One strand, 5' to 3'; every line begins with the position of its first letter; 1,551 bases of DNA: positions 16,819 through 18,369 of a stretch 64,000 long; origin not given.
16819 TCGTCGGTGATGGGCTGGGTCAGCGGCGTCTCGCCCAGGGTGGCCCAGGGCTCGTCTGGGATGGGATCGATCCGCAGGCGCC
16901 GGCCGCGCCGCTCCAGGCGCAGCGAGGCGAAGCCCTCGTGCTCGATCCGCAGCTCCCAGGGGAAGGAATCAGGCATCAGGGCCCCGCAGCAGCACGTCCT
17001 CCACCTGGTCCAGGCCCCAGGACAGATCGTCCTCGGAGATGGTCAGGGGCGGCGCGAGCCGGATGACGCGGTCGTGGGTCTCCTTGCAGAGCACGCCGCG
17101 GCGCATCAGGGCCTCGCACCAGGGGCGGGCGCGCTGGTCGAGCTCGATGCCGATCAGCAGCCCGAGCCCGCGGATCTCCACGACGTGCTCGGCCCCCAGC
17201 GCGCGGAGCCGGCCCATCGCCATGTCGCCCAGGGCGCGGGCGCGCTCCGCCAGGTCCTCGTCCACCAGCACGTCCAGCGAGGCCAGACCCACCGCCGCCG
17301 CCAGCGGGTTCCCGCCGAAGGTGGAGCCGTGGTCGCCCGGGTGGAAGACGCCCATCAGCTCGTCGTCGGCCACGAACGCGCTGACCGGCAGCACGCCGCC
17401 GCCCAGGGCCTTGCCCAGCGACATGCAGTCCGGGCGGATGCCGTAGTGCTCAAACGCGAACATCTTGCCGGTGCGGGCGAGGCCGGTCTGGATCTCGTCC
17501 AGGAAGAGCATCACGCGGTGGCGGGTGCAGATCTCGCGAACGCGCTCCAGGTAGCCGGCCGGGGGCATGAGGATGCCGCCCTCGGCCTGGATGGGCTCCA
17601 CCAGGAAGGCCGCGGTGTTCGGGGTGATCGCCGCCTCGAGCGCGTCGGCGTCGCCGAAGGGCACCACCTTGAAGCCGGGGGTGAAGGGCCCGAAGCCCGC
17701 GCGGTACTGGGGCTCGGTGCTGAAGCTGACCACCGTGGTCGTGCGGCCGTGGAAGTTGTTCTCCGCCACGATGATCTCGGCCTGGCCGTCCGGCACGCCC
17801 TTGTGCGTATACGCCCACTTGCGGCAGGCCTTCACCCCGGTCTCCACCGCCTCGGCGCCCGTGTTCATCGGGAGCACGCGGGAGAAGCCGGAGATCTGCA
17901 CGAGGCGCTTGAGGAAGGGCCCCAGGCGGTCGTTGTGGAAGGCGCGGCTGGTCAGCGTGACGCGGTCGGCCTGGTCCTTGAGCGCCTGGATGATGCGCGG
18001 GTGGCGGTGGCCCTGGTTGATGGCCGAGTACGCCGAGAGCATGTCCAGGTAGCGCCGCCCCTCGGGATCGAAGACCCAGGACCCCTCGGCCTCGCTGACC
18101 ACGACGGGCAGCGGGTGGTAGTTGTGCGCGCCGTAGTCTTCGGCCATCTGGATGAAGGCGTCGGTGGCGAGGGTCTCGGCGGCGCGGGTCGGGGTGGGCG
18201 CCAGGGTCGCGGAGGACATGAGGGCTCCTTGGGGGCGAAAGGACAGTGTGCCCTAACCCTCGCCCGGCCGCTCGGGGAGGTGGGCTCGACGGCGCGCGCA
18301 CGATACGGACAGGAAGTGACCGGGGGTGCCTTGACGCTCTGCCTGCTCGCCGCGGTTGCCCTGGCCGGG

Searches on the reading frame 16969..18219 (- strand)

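Call 76: search_protein_families(library=pfam, proteins=[window:16969-18219:-], max_evalue=0.001)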
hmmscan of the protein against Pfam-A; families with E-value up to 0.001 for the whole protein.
window:16969-18219:- (416 aa): 1 family
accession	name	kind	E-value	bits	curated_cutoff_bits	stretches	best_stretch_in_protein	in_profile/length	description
PF00202.27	Aminotran_3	-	1.2e-125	419.8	30.5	1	29-410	1-403/403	Aminotransferase class-III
